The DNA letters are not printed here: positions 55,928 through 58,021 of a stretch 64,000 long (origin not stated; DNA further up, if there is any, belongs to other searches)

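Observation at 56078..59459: Two-gene module: UG/Abi-type reverse transcriptase plus a large protein with an Mrr-like nuclease N-terminus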

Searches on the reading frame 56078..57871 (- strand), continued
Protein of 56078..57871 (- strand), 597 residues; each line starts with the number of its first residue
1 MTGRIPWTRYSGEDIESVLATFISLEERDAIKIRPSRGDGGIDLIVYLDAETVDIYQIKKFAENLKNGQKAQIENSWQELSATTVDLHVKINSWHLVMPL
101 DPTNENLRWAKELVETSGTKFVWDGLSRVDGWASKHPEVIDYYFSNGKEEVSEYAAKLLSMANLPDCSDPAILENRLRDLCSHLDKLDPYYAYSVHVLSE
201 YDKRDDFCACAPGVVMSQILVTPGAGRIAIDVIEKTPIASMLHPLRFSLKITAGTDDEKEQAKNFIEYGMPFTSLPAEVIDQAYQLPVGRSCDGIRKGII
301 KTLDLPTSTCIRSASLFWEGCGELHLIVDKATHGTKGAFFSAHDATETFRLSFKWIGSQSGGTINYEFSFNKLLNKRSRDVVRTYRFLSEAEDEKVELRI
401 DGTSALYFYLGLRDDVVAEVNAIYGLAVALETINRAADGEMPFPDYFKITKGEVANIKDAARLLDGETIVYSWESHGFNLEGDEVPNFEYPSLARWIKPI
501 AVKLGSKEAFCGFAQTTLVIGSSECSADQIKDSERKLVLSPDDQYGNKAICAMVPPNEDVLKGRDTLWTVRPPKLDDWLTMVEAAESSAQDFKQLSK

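Call 44: predict_structure(alignment_id=A1)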
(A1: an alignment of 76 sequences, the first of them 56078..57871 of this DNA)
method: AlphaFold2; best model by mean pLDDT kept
length: 597 residues; sequences in the alignment: 76
mean_pLDDT: 90.2   pTM: 0.80
mean pLDDT of the five models: 90.2, 90.0, 89.1, 88.6, 88.2
residues with pLDDT >= 90: 438; 70-90: 107; 50-70: 50; < 50: 2
segments of 3 or more residues with pLDDT < 50: none
pLDDT, mean of each block of 10 residues (from residue 1): 85 96 96 82 95 97 97 96 94 98 97 95 98 96 88 77 67 85 92 89 72 86 80 93 88 96 95 91 61 77 71 93 95 94 97 92 94 97 98 95 94 96 98 96 96 96 96 94 86 97 93 97 78 79 98 95 94 97 83 57
secondary structure, 60 per line:
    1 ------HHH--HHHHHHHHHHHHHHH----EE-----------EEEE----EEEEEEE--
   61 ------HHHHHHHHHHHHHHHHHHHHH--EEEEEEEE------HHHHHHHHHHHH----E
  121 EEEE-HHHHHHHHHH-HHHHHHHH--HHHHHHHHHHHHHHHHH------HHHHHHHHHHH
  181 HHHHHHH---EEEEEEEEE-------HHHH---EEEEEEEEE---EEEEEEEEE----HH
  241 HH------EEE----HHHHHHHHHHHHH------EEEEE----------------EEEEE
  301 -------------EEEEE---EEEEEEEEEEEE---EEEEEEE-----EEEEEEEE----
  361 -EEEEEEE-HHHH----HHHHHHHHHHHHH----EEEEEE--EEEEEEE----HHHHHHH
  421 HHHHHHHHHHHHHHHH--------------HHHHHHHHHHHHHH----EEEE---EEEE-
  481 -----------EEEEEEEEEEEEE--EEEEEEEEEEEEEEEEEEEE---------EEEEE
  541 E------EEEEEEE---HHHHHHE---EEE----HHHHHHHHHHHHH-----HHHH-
elements in order: H12-26 E44-47 E52-58 H67-87 E90-97 H104-115 E120-124 H126-135 H137-144 H147-163 H170-187 E191-199 H207-210 E214-222 E226-234 H239-242 E249-251 H256-268 E275-279 E296-300 E314-318 E322-333 E337-343 E349-356 E362-368 H370-373 H378-390 E395-400 E403-409 H414-436 H451-464 E469-472 E476-479 E492-504 E507-526 E536-541 E548-554 H558-563 E568-570 H575-587 H593-596

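Call 47: fold_search(model_id=the predicted structure, library=pdb)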
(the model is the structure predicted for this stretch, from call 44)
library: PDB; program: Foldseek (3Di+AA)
matches with E <= 10: 568; with E <= 0.001: 0
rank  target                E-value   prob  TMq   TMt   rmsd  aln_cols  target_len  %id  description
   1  8dgf_B                1.3e-02  1.00  0.19  0.08   6.0       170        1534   14  Avs4 bound to phage PhiV-1 portal (released 2022-08-03)
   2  8hlz_A                4.3e-02  0.03  0.06  0.04  27.2       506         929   11  F8-A22-E4 complex of MPXV in hexameric form (released 2023-05-31)
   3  8hm0_A                4.6e-02  0.03  0.06  0.04  27.1       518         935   11  F8-A22-E4 complex of MPXV in trimeric form (released 2023-05-31)
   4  5lhc_B                8.7e-02  0.96  0.11  0.11   5.1       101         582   10  The structure of D456A mutant of Nt.BspD6I nicking endonuclease at 0.24 nm resolution . (released 2017-08-16)
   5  7ko2_D                8.7e-02  0.11  0.09  0.09  30.5       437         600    8  Restraining state of near full-length Hsp70 DnaK (released 2021-09-15)
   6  9a1m_R                1.3e-01  0.12  0.10  0.07  16.9       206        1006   11  Integrative model of the nuclear pore complex from Schizosaccharomyces pombe (released 2021-11-12)
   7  5e84_A                1.3e-01  0.08  0.08  0.08  31.6       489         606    8  ATP-bound state of BiP (released 2016-01-27)
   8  6qnz_A                1.4e-01  0.77  0.13  0.13  18.2       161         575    7  Crystal structure of the site-specific DNA nickase N.BspD6I E418A Mutant (released 2020-03-04)
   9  5liq_B                1.4e-01  0.77  0.13  0.13  18.2       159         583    9  The structure of C160S,C508S,C578S mutant of Nt.BspD6I nicking endonuclease at 0.185 nm resolution . (released 2017-08-02)
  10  5nro_A                1.4e-01  0.08  0.10  0.10  31.4       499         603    9  Structure of full-length DnaK with bound J-domain (released 2018-01-17)
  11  7edb_B                1.7e-01  0.91  0.16  0.26   5.0       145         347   14  EcoT38I restriction endonuclease complexed with DNA (released 2022-03-16)
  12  2ewf                  1.8e-01  0.69  0.13  0.13  18.2       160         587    8  Crystal structure of the site-specific DNA nickase N.BspD6I (released 2006-11-21)
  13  5lhc_A                1.9e-01  0.57  0.14  0.14  18.8       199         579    8  The structure of D456A mutant of Nt.BspD6I nicking endonuclease at 0.24 nm resolution . (released 2017-08-16)
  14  8hg1_A                1.9e-01  0.02  0.06  0.04  27.2       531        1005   10  The structure of MPXV polymerase holoenzyme in replicating state (released 2022-12-21)
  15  4ffh_D                2.1e-01  0.03  0.06  0.07  21.4       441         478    7  Crystal Structure of Levan Fructotransferase D54N mutant from Arthrobacter ureafaciens in complex with sucrose (released 2012-07-18)
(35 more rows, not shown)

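Call 61: search_protein_families(library=pfam, alignment_id=A1, max_evalue=0.01)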
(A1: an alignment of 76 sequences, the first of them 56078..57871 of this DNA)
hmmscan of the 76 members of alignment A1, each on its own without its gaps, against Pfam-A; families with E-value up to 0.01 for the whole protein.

A. member 1, window:56078-57871:- (597 aa): 0 families

B. families by the number of members that match (of 76 scanned): 4 families
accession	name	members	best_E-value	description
PF04471.18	Mrr_cat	9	0.00017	Restriction endonuclease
PF13156.12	Mrr_cat_2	1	0.005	Restriction endonuclease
PF25393.1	LTM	1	0.009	LUBAC thetering domain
PF05823.17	Gp-FAR-1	1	0.0092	Nematode fatty acid retinoid binding protein (Gp-FAR-1)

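Call 64: list_cluster_members(proteins=[P0121, P0122, P0123, P0124, P0126, P0127, P0130, P0135, P0143, P0165])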
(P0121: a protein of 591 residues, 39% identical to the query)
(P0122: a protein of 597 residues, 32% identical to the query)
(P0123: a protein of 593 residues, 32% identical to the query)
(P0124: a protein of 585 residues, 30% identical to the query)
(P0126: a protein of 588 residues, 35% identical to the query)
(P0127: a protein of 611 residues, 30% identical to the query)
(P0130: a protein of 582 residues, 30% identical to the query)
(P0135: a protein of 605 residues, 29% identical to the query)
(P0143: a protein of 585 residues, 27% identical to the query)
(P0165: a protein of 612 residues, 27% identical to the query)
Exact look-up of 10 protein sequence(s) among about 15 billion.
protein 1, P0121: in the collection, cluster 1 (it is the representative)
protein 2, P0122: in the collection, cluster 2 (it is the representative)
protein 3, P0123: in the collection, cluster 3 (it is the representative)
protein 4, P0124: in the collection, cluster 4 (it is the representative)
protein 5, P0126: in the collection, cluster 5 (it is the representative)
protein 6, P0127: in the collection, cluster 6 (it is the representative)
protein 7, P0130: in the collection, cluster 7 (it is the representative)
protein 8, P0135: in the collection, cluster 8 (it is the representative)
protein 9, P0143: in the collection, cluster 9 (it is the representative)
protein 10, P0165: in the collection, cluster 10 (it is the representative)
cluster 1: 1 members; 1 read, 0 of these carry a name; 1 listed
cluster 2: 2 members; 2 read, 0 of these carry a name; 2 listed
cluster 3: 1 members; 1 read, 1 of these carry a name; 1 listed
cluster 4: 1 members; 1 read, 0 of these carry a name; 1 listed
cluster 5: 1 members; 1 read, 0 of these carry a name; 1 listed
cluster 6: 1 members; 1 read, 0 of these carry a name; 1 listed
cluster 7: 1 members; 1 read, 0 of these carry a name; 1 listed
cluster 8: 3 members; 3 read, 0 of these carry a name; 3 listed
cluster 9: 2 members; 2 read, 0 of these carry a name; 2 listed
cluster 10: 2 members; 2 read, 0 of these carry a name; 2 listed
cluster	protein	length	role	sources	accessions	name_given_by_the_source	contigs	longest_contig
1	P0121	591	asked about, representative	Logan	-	-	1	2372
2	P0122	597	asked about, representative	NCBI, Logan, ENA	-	-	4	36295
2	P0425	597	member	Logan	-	-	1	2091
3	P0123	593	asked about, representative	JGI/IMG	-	hypothetical protein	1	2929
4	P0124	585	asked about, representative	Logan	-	-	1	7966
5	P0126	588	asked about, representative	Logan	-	-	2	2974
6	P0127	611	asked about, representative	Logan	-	-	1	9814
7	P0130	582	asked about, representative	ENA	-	-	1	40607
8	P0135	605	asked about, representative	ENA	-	-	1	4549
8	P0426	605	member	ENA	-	-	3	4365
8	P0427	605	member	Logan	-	-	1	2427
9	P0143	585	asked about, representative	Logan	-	-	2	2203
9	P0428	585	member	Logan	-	-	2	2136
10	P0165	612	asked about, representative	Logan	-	-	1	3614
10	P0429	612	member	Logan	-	-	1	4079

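Call 65: fold_search(model_id=the predicted structure, library=viral)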
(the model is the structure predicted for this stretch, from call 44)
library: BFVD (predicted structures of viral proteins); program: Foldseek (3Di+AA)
matches with E <= 10: 813; with E <= 0.001: 0
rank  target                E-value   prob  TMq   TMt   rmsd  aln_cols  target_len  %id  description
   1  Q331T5                3.8e-03  1.00  0.17  0.42   3.8       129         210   14  (no name in the UniProt tables at hand)
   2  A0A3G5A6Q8            4.7e-03  1.00  0.16  0.27  17.4       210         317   13  Uncharacterized protein [Hyperionvirus sp.]
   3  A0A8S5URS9            6.8e-03  1.00  0.16  0.28   3.6       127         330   17  Restriction endonuclease [Siphoviridae sp. cthae16]
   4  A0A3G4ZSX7            1.2e-02  1.00  0.14  0.12  12.2       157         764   13  Superfamily II DNA or RNA helicase [Terrestrivirus sp.]
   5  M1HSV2                1.4e-02  0.96  0.11  0.17   9.2       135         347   18  (no name in the UniProt tables at hand)
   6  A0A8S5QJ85            1.4e-02  0.85  0.17  0.32  23.7       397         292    7  Restriction endonuclease [Siphoviridae sp. ctezl47]
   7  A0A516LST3            2.2e-02  0.06  0.06  0.10  24.5       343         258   10  (no name in the UniProt tables at hand)
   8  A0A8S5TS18            5.0e-02  0.80  0.12  0.16  11.3       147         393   14  Endonuclease-like protein [Siphoviridae sp. ctEw721]
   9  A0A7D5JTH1            5.5e-02  0.84  0.08  0.41   9.6        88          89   19  (no name in the UniProt tables at hand)
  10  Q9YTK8                6.2e-02  0.05  0.06  0.09  28.1       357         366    8  Orf 59 [Ateline herpesvirus 3]
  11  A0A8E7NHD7            6.5e-02  0.11  0.11  0.12  27.4       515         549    8  (no name in the UniProt tables at hand)
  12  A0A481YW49            8.5e-02  0.92  0.13  0.31   5.4       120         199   21  DNA-directed RNA polymerase subunit 5 [Marseillevirus LCMAC103]
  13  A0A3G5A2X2            8.5e-02  0.07  0.06  0.04  23.5       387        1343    7  DNA repair exonuclease [Harvfovirus sp.]
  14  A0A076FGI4            9.0e-02  0.92  0.13  0.34   5.8       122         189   13  Putative RNA polymerase subunit RPB5 [Aureococcus anophagefferens virus]
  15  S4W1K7                9.0e-02  0.44  0.06  0.15  13.0       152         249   10  Ankyrin repeat domain containing protein [Pandoravirus salinus]
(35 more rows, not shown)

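Call 71: find_related_loci(query=A2, collection=viral_contigs, flank=6000)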
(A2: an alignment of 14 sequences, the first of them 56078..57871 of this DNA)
Query A2 (597 aa) in viral_contigs; peptide patterns used: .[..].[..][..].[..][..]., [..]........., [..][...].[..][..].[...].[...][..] (x = any residue, [..] = any of these).
57 stretches matched a pattern; 4 encode a relative of the query (tblastn E <= 1e-3); 4 distinct loci.
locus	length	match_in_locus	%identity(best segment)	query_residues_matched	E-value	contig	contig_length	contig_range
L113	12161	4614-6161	31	1-515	3e-75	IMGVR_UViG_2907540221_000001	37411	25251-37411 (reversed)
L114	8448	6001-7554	29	1-515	5e-65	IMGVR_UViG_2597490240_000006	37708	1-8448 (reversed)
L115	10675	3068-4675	31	1-539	1e-73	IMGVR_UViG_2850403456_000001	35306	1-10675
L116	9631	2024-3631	31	1-539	3e-74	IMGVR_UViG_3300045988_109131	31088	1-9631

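Call 72: search_protein_families(library=phrogs, proteins=[window:56078-57871:-], max_evalue=0.01)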
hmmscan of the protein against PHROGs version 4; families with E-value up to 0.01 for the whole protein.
window:56078-57871:- (597 aa): 0 families

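Call 76: search_protein_families(library=padloc, alignment_id=A1, max_evalue=0.001)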
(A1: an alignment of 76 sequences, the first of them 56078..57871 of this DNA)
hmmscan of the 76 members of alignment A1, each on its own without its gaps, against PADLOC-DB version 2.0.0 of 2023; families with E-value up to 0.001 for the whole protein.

A. member 1, window:56078-57871:- (597 aa): 2 families
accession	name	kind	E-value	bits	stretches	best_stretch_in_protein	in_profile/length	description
PDLC03851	LmuA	-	0.00013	19.9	1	15-113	30-135/343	-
PDLC03852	LmuA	-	0.00068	17.7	1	10-112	18-124/336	-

B. families by the number of members that match (of 76 scanned): 5 families
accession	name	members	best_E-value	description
PDLC03851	LmuA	59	1.6e-10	-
PDLC03852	LmuA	14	3.4e-09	-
PDLC02164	Avs2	7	3.3e-05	-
PDLC04715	PDC-M58A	6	0.00014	-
PDLC02162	Avs2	5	5.4e-05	-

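Call 77: search_protein_families(library=ncbifam, alignment_id=A1, max_evalue=0.001)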
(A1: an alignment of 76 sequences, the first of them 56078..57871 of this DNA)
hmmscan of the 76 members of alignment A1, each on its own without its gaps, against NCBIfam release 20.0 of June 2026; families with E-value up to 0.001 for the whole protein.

A. member 1, window:56078-57871:- (597 aa): 0 families

B. families by the number of members that match (of 76 scanned): 0 families

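Call 84: search_dna_similar(query=window:56078-57871:-, collection=plasmids, mode=protein, max_rows=15, max_evalue=1e-8)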
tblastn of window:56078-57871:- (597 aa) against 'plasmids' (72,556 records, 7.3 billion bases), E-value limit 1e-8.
Records with a match: 9; places in all: 9; records where one place covers at least 80% of the query: 1.
Best place of each record, by identity: <60% 9.
By first word of the organism name: Rhodococcus 3; Micrococcus 1; Mycolicibacterium 1; Pseudarthrobacter 1; Brevibacterium 1; Hoyosella 1; Gordonia 1.
By predicted mobility (MOB-suite, as given by PLSDB): non-mobilizable 4; mobilizable 3; conjugative 2.
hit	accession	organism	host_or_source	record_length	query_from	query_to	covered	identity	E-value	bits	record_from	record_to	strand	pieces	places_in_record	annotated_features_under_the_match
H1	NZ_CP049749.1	Rhodococcus fascians A21d2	Oenothera speciosa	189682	1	475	80%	29.2%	4e-42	171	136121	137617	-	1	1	hypothetical protein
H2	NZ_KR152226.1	Micrococcus sp. MG-2010-D12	cell culture,saline lake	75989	4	393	65%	28.8%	1e-33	144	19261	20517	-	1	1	hypothetical protein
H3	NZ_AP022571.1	Mycolicibacterium poriferae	-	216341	1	479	80%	23.1%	4e-21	105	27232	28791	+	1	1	hypothetical protein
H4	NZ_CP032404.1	Rhodococcus erythropolis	mixed culture,soil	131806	5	338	56%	30.9%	2e-38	159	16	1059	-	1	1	none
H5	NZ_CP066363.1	Pseudarthrobacter defluvii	cell culture,sediment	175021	4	293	49%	35.1%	3e-41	168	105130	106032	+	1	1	hypothetical protein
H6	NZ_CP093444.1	Brevibacterium spongiae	sponge,mixed culture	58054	1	274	46%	34.7%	9e-35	148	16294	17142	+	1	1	hypothetical protein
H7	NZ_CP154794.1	Rhodococcus aetherivorans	pure culture,soil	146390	5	295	49%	31.6%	2e-35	150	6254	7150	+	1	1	hypothetical protein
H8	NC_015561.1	Hoyosella subflava DQS3-9A1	crude oil-polluted soil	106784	4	289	48%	28.9%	8e-29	130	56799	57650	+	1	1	restriction endonuclease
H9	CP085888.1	Gordonia polyisoprenivorans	cell culture,landfill soil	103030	2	193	32%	29.4%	2e-19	100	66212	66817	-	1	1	restriction endonuclease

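Call 85: search_dna_similar(query=window:56078-57871:-, collection=phages, mode=protein, max_rows=10, max_evalue=1e-8)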
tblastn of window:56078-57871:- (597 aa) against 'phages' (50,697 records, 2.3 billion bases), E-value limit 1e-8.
No match.

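Call 86: get_annotated_region(hit=H1, flank=5000)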
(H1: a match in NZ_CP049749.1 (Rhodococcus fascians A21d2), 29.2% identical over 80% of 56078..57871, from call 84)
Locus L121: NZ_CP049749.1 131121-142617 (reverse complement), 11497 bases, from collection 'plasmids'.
description: Rhodococcus fascians A21d2 plasmid pA21d2, complete sequence
organism: Rhodococcus fascians A21d2 (NCBI taxid 1443893)
taxonomy: Bacteria; Actinomycetota; Actinomycetes; Mycobacteriales; Nocardiaceae; Rhodococcus; Rhodococcus fascians; Rhodococcus fascians A21d2
host: -; source: Oenothera speciosa; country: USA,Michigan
typing (MOB-suite, as given by PLSDB): non-mobilizable
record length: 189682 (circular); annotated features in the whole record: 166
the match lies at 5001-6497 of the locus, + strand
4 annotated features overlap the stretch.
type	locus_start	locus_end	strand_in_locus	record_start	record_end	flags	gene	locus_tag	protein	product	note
CDS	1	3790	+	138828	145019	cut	mobF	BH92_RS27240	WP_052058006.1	MobF family relaxase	-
CDS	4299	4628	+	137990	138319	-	-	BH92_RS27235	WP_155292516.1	hypothetical protein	-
CDS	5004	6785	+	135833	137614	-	-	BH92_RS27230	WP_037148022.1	hypothetical protein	-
CDS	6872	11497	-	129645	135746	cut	-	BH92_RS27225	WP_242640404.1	helicase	-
